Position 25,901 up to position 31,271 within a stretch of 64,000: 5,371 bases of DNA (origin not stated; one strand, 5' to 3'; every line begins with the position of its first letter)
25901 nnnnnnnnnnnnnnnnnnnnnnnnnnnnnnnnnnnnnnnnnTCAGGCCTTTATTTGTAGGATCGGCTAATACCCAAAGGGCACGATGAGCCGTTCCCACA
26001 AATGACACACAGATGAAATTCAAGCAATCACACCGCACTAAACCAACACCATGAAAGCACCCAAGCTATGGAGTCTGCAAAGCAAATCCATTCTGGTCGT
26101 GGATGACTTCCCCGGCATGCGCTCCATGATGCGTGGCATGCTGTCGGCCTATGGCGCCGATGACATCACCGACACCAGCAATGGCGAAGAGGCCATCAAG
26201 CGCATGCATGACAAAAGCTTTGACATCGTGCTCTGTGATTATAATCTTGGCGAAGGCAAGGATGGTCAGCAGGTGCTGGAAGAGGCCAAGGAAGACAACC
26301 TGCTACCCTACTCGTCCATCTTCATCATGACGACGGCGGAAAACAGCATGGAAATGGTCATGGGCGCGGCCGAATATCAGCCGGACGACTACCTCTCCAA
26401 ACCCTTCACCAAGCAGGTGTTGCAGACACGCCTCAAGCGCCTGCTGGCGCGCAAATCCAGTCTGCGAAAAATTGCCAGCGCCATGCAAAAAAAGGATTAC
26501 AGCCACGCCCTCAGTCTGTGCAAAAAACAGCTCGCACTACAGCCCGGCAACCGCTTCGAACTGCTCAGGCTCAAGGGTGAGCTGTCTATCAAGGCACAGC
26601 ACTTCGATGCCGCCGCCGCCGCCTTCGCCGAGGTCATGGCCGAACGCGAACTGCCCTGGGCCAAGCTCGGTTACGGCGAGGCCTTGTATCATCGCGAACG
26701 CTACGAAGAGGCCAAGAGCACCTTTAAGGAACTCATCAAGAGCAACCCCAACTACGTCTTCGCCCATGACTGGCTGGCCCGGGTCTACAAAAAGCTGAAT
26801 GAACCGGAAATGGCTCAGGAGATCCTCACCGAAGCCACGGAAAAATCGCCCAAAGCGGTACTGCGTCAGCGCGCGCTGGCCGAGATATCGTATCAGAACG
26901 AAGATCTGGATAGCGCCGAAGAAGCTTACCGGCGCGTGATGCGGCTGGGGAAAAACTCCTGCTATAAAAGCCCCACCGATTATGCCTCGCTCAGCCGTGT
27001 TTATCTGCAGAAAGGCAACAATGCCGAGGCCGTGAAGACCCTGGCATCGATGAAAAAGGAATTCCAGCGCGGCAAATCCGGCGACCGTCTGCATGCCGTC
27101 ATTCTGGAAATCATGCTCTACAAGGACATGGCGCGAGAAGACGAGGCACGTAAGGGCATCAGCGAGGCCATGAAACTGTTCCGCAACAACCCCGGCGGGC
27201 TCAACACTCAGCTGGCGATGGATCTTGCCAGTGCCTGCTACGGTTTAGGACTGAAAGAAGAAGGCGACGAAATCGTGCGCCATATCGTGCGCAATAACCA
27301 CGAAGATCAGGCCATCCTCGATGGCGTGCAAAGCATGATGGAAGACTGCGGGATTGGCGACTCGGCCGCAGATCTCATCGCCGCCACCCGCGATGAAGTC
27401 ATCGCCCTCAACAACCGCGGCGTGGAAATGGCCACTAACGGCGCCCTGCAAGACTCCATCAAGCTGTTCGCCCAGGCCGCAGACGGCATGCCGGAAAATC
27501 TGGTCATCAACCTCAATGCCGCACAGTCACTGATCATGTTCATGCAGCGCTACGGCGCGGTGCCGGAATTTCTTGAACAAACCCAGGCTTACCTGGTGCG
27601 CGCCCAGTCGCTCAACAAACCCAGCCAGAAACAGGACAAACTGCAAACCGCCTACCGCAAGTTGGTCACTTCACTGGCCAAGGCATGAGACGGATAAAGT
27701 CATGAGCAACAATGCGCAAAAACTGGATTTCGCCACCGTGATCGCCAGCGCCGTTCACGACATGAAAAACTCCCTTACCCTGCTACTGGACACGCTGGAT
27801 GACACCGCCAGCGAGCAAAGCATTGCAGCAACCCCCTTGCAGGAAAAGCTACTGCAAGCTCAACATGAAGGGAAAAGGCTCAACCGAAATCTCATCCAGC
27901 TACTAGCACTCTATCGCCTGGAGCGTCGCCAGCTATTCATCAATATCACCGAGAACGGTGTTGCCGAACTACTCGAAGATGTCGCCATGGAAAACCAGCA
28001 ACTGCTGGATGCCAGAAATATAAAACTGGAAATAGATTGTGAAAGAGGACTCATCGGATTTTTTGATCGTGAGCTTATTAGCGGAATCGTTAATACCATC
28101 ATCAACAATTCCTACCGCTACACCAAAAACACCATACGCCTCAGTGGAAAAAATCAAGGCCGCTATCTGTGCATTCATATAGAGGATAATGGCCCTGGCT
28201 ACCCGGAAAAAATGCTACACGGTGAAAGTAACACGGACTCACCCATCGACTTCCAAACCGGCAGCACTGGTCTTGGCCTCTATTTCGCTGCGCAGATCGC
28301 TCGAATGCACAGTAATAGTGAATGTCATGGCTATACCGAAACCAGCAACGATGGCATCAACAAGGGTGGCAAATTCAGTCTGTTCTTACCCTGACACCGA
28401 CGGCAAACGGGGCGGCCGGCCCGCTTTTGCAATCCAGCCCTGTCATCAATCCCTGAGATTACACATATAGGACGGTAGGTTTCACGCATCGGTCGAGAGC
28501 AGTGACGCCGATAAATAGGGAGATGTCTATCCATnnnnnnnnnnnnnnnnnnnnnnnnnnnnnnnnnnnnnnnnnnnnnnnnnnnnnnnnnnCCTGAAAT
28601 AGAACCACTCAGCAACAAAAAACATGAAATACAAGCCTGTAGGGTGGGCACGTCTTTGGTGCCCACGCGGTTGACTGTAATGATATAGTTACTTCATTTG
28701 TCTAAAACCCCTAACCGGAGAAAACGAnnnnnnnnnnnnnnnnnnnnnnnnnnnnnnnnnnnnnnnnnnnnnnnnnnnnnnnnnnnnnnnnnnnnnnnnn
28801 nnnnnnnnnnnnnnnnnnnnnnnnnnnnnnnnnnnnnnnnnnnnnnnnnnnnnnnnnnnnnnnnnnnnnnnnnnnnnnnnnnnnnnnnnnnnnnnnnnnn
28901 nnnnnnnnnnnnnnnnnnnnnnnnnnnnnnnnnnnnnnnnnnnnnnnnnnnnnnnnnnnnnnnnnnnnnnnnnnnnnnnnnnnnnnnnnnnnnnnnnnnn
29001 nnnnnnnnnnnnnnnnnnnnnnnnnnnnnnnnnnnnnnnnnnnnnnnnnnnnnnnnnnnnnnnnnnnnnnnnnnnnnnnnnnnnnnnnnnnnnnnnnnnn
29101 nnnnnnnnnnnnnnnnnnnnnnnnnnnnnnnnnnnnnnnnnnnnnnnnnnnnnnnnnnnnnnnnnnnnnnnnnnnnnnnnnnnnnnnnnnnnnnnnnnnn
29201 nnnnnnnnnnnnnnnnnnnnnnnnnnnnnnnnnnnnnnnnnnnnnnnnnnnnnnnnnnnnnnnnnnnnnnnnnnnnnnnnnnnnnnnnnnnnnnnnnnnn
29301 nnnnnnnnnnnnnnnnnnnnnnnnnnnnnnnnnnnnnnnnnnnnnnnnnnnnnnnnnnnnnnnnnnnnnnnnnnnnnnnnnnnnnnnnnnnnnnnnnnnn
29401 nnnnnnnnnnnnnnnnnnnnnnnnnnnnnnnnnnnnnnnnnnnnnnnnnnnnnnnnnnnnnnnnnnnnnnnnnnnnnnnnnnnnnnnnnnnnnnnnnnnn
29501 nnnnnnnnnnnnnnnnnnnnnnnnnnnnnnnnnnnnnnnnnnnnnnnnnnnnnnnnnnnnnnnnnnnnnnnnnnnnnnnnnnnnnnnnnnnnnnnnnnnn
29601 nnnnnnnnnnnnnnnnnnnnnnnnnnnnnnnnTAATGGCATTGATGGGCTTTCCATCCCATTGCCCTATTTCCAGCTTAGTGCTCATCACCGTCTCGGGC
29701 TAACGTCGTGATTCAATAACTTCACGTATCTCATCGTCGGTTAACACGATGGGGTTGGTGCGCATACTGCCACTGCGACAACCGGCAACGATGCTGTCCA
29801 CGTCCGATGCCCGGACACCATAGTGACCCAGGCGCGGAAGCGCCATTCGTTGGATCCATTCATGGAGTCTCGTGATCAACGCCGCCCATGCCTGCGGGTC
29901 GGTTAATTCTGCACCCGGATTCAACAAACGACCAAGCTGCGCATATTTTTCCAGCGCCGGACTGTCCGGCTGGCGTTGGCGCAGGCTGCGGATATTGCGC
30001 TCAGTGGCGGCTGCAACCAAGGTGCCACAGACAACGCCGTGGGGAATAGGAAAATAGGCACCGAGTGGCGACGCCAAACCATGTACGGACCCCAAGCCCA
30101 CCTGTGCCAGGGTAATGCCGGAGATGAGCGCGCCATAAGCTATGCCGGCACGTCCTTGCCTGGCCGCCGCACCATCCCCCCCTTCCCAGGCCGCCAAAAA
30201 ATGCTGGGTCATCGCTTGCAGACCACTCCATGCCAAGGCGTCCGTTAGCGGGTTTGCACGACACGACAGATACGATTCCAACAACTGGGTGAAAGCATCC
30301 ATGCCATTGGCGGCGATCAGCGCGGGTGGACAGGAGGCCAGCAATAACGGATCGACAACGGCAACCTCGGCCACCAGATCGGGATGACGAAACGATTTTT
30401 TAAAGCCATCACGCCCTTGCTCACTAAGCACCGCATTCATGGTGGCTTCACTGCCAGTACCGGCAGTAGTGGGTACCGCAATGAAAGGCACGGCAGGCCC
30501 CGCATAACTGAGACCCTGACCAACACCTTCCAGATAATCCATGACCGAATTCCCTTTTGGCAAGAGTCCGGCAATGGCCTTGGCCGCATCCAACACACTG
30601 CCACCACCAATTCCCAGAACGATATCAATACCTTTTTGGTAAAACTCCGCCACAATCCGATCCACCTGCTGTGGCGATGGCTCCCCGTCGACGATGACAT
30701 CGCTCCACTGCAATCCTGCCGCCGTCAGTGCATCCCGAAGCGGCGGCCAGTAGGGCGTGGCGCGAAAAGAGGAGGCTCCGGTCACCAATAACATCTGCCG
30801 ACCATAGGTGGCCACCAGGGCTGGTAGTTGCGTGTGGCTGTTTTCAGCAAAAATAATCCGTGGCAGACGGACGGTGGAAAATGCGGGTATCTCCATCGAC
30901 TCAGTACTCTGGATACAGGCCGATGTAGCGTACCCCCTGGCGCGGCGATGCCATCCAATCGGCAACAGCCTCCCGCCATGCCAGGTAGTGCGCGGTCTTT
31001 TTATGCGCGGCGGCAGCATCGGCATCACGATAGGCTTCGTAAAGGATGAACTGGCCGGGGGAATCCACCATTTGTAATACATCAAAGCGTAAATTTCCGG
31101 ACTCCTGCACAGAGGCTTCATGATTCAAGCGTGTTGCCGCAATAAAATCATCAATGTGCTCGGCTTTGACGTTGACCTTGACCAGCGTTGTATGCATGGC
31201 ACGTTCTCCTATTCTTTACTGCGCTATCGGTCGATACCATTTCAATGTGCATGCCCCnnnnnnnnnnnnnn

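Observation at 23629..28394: Three-gene module: periplasmic VWA/MIDAS protein with a TM helix and acidic tail, a receiver-TPR response regulator and a sensor-less histidine kinase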

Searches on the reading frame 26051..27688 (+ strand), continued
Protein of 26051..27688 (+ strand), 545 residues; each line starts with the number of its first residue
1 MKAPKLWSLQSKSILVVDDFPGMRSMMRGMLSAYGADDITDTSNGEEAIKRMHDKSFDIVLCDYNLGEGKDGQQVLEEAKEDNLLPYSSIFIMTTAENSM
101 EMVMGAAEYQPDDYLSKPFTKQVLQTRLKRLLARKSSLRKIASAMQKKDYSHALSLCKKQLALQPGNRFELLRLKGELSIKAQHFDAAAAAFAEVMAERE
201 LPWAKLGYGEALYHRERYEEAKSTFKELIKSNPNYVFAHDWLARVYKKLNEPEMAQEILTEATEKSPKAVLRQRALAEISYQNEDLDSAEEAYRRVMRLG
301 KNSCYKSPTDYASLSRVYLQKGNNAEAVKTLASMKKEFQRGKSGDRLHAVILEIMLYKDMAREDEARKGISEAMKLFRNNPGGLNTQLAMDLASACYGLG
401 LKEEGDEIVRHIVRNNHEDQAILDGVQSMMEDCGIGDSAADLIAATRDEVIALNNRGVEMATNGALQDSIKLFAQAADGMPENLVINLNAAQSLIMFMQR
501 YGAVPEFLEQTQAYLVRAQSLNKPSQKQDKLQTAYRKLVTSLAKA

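Call 46: search_protein_families(library=padloc, proteins=[window:26051-27688:+], max_evalue=0.01)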
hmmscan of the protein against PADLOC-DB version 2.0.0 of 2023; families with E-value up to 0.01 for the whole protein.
window:26051-27688:+ (545 aa): 1 family
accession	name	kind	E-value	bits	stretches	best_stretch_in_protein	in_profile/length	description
PDLC01101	PrimPol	-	0.0025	14.6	0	242-299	39-96/490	adaptation polymerase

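Call 49: search_protein_families(library=ncbifam, proteins=[L083:4470-6341:+, L110:3912-5666:+], max_evalue=0.00001)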
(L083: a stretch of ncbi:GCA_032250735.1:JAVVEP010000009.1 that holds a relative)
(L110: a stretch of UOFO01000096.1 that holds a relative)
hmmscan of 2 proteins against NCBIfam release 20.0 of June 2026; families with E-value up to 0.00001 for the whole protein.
L083:4470-6341:+ (623 aa): 2 families
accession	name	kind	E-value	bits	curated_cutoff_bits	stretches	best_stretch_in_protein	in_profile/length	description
TIGR03503.1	TIGR03503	hypoth_equivalog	4.6e-47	160.8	305.6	1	244-599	2-368/374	TIGR03503 family protein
TIGR00868.1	hCaCC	subfamily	3e-08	31.9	900.85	1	55-438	309-692/863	calcium-activated chloride channel protein 1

L110:3912-5666:+ (584 aa): 2 families
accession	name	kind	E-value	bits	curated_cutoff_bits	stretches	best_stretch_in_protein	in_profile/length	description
TIGR03503.1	TIGR03503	hypoth_equivalog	4.6e-33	114.7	305.6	1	207-564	2-367/374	TIGR03503 family protein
NF041940.1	choice_anch_X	domain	8.4e-06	25.4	25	0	353-386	4-36/37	choice-of-anchor X domain-containing protein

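Call 53: predict_structure(alignment_id=A2)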
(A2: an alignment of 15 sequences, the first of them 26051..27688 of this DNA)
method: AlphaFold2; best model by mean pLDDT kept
length: 545 residues; sequences in the alignment: 15
mean_pLDDT: 88.6   pTM: 0.84
mean pLDDT of the five models: 88.6, 87.4, 86.9, 86.6, 85.4
residues with pLDDT >= 90: 359; 70-90: 147; 50-70: 13; < 50: 26
segments of 3 or more residues with pLDDT < 50: 1-4, 97-118
pLDDT, mean of each block of 10 residues (from residue 1): 60 91 85 88 94 91 86 88 83 59 39 42 71 80 86 92 87 94 93 93 94 97 97 89 97 98 88 96 98 94 92 97 96 94 91 95 96 95 93 95 96 95 94 87 96 95 93 95 95 95 91 91 82 91 80
secondary structure, 60 per line:
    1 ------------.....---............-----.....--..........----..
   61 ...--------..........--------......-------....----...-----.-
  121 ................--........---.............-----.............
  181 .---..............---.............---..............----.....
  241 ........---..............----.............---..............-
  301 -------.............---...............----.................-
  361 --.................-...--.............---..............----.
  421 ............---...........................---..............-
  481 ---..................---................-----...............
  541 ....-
elements in order: E13-17 H21-32 E38-42 H45-54 E59-63 H72-81 E90-95 E103-106 H121-136 H139-146 H150-162 H168-181 H185-198 H202-214 H218-231 H236-248 H252-265 H270-282 H286-299 H308-320 H324-338 H343-359 H363-379 H386-398 H402-415 H420-432 H436-462 H466-479 H484-501 H505-520 H526-544
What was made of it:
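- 26051..27688 (+): Gene for the 545-aa REC-TPR response regulator. AlphaFold model with pLDDT 88.6 (call 53).
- Checked: The rest of that protein is about 13 helical repeats, aa 139-544 (call 53).
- AlphaFold models the alpha4-beta5 segment (aa 97-118) with pLDDT below 50 (call 53), so the CheY-like docking face may not be canonical.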

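Call 57: fold_search(model_id=the predicted structure, library=pdb)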
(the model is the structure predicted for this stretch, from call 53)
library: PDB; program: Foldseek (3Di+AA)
matches with E <= 10: 1860; with E <= 0.001: 409
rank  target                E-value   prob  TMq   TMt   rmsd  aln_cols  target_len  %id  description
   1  1w3b_A                6.2e-10  1.00  0.40  0.54  23.3       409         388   16  The superhelical TPR domain of O-linked GlcNAc transferase reveals structural similarities to importin alpha. (released 2004-09-09)
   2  7yeh_A                1.1e-09  1.00  0.42  0.24  22.7       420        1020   16  Cryo-EM structure of human OGT-OGA complex (released 2023-07-12)
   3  1w3b_B                1.2e-09  1.00  0.40  0.57  20.2       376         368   16  The superhelical TPR domain of O-linked GlcNAc transferase reveals structural similarities to importin alpha. (released 2004-09-09)
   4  6eou                  4.5e-09  1.00  0.38  0.57  18.6       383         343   15  O-GlcNAc transferase TPR domain with the intellectual disability associated mutation L254F (released 2018-05-09)
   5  8chy                  6.6e-09  1.00  0.33  0.61   8.9       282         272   20  Crystal structure of an 8-repeat consensus TPR superhelix with Zinc. (released 2024-02-21)
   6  8dtg_A                9.2e-09  1.00  0.30  0.22  28.7       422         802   14  Cryo-EM structure of Arabidopsis SPY alternative conformation 1 (released 2023-03-08)
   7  7yea_A                9.6e-09  1.00  0.39  0.22  24.1       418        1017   16  Human O-GlcNAc transferase Dimer (released 2023-07-12)
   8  8dtf_A                1.0e-08  1.00  0.31  0.22  29.1       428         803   14  Cryo-EM structure of the full length Arabidopsis SPY with complete TPRs (released 2023-03-08)
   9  9rtt_Q                1.9e-08  1.00  0.32  0.22  26.5       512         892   16  Activated Elongation Complex with IWS1 and ELOF1 (released 2025-09-03)
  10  9qhb                  2.1e-08  1.00  0.35  0.63   7.7       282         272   18  Crystal structure of 16-repeat CTPR protein with eliminated coordination sites (released 2025-10-22)
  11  9hvq_Q                2.3e-08  1.00  0.32  0.21  26.6       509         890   16  Structure of the transcribing Pol II-DSIF-PAF-SPT6-RECQL5 complex (released 2025-07-16)
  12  7y4i_A                2.8e-08  1.00  0.28  0.20  26.4       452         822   16  Crystal structure of SPINDLY in complex with GDP (released 2022-12-07)
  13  7ntf_A                4.6e-08  1.00  0.30  0.19  23.3       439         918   15  Cryo-EM structure of unliganded O-GlcNAc transferase (released 2021-11-17)
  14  7y4i_B                5.0e-08  1.00  0.28  0.20  25.1       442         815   13  Crystal structure of SPINDLY in complex with GDP (released 2022-12-07)
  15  4buj_B                5.5e-08  1.00  0.33  0.15  22.9       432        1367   12  Crystal structure of the S. cerevisiae Ski2-3-8 complex (released 2013-08-28)
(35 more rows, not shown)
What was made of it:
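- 26465..27682 (+): About 13 TPR-like helical repeats (aa 139-544) forming a superhelix. The last repeats carry a universally conserved Asn cluster (N454, N455, N483, N487, N489). Foldseek top matches are the OGT TPR superhelix (call 57).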

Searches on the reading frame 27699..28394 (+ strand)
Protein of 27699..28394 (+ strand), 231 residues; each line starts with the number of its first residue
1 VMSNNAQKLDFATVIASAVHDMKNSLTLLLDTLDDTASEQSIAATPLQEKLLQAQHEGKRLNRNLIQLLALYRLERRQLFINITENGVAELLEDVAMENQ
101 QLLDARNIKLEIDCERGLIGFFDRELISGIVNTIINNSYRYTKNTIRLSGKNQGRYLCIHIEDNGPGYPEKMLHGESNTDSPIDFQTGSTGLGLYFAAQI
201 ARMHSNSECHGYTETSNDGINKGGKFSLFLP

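Call 6: search_protein_families(library=pfam, proteins=[window:27699-28394:+], max_evalue=0.01)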
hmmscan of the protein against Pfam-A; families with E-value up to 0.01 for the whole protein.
window:27699-28394:+ (231 aa): 2 families
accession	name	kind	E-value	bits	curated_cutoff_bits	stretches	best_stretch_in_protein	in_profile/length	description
PF02518.31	HATPase_c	-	3e-09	37.7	26.4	1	124-231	3-108/111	Histidine kinase-, DNA gyrase B-, and HSP90-like ATPase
PF13581.12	HATPase_c_2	-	0.0087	16.5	27.4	0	135-202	44-110/127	Histidine kinase-like ATPase domain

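Call 7: search_protein_families(library=ncbifam, proteins=[window:27699-28394:+], max_evalue=0.01)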
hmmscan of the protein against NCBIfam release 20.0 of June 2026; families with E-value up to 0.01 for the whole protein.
window:27699-28394:+ (231 aa): 44 families (the best 25 are shown)
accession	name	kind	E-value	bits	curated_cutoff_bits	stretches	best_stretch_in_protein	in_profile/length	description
NF007898.0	PRK10604.1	equivalog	2.4e-16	60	478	1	57-206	251-403/433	two-component system sensor histidine kinase RstB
NF041735.1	hist_kin_RppB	equivalog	1.2e-14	53.9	400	1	15-207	220-420/438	two-component system sensor histidine kinase RppB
NF046044.1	PnpS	equivalog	4.9e-14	52.2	400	1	34-204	192-369/390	two-component system histidine kinase PnpS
NF033091.0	HK_VanS_ACDEFG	equivalog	7.7e-14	51.5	400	1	14-205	77-274/293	vancomycin resistance histidine kinase VanS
NF008312.0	PRK11100.1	equivalog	8e-14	51.3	356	1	53-206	296-454/477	two-component system sensor histidine kinase CreC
NF045900.1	HisKinCpxALeg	equivalog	1.6e-13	50.2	800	1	50-206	267-431/451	two-component system sensor histidine kinase CpxA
TIGR02966.1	phoR_proteo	equivalog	6.1e-13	48.5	334.2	1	15-174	118-279/333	phosphate regulon sensor histidine kinase PhoR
NF041880.1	EPS_EpsF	equivalog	1.4e-11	43.6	900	1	49-205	312-470/492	response regulator EpsF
NF007007.0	PRK09470.1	equivalog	1.6e-11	43.8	486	1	53-205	282-438/463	envelope stress sensor histidine kinase CpxA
NF033092.0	HK_WalK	equivalog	5.1e-11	41.9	725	1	20-206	381-574/594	cell wall metabolism sensor histidine kinase WalK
NF041832.1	near_NosP_CTERM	subfamily_domain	5.9e-11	42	400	1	45-204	40-203/370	NahK/ErcS family hybrid sensor histidine kinase/response regulator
NF007664.1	PRK10337.1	equivalog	9.4e-11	41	475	1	18-205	237-423/442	quorum sensing histidine kinase QseC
NF047465.1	hybrid_HK_LvrA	exception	1.1e-10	40.2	1200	1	14-206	205-402/819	hybrid histidine kinase/response regulator LvrA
NF006800.0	PRK09303.1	equivalog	1.8e-10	40.3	342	1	13-204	153-355/383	histidine kinase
NF012163.2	BaeS_SmeS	equivalog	3.5e-10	39.4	500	1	15-205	244-437/457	sensor histidine kinase efflux regulator BaeS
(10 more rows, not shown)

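Call 46: search_protein_families(library=padloc, proteins=[window:27702-28394:+], max_evalue=0.01)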
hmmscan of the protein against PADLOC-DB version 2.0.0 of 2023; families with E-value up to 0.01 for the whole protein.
window:27702-28394:+ (230 aa): 0 families

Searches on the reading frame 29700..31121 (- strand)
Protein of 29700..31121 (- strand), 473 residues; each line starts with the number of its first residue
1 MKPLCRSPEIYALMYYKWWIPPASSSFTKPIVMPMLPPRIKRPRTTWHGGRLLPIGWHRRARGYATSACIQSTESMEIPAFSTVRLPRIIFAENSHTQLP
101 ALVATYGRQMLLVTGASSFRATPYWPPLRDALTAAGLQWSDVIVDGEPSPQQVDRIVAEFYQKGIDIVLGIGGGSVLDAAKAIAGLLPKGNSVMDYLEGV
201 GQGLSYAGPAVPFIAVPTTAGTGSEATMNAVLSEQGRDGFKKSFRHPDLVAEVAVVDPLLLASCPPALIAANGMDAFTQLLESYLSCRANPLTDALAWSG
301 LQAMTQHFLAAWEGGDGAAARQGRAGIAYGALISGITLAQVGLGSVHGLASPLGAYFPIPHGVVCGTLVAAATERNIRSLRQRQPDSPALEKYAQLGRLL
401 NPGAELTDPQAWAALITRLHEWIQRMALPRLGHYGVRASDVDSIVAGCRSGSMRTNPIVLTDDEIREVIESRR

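Call 6: search_protein_families(library=pfam, proteins=[window:29700-31121:-], max_evalue=0.01)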
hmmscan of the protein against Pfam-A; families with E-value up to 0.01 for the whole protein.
window:29700-31121:- (473 aa): 3 families
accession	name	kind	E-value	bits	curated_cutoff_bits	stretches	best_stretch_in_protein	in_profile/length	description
PF00465.25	Fe-ADH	-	4.7e-42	143.9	31.3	1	88-258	3-168/168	Iron-containing alcohol dehydrogenase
PF25137.1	ADH_Fe_C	-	3.3e-26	92.6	27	1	270-471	2-192/194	Fe-containing alcohol dehydrogenase family, C-terminal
PF13685.12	Fe-ADH_2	-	2.6e-10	41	28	1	93-186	4-96/149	Iron-containing alcohol dehydrogenase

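Call 7: search_protein_families(library=ncbifam, proteins=[window:29700-31121:-], max_evalue=0.01)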
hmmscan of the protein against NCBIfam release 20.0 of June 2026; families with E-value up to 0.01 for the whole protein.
window:29700-31121:- (473 aa): 18 families
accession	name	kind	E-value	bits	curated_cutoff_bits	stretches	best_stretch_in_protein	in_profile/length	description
TIGR02638.1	lactal_redase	equivalog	1.5e-48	165.5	523.15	1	144-468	66-378/379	lactaldehyde reductase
NF007911.0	PRK10624.1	equivalog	1.4e-45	155.9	537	1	99-445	21-353/382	lactaldehyde reductase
NF041833.1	Fe_ADH_ErcA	equivalog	3.2e-45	154.9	550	1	87-470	9-379/382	alcohol dehydrogenase-like regulatory protein ErcA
NF058672.1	4HyButDHCUPNE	equivalog_domain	2.1e-43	149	500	1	89-470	10-375/378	4-hydroxybutyrate dehydrogenase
NF053866.1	CholDhdGbsBBac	equivalog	1.2e-41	142.6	550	1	94-444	23-361/392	choline dehydrogenase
NF050025.1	SulfAcetaldRedSarD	equivalog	2.6e-40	138.5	700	1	119-470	41-382/385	sulfoacetaldehyde reductase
NF010378.0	PRK13805.1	equivalog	2.8e-38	131.4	951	1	85-436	460-822/872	bifunctional acetaldehyde-CoA/alcohol dehydrogenase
NF007363.0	PRK09860.1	equivalog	1.1e-35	123.5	581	1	94-467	17-377/383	L-threonine dehydrogenase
NF011998.0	PRK15454.1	equivalog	4.4e-35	121.2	556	1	143-415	85-339/395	ethanolamine utilization ethanol dehydrogenase EutG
TIGR03405.1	Phn_Fe-ADH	equivalog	1.2e-32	113.1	423.7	1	89-374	7-286/355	iron-containing alcohol dehydrogenase PsrA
NF041822.1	daptide_DH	equivalog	2.4e-19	69.5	300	1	127-306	19-198/363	daptide-type RiPP biosynthesis dehydogenase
NF011717.0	PRK15138.1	equivalog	1.8e-16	60.2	645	1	88-290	11-209/387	alcohol dehydrogenase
TIGR04266.1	NDMA_methanol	equivalog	3.6e-16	59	625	1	144-381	74-308/420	NDMA-dependent methanol dehydrogenase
NF006941.0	PRK09423.1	subfamily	6.1e-14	51.6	336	1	90-186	12-106/367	glycerol dehydrogenase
NF053832.1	GlycoaldRedHalo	equivalog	1e-10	41.3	550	1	128-283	48-179/363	glycolaldehyde reductase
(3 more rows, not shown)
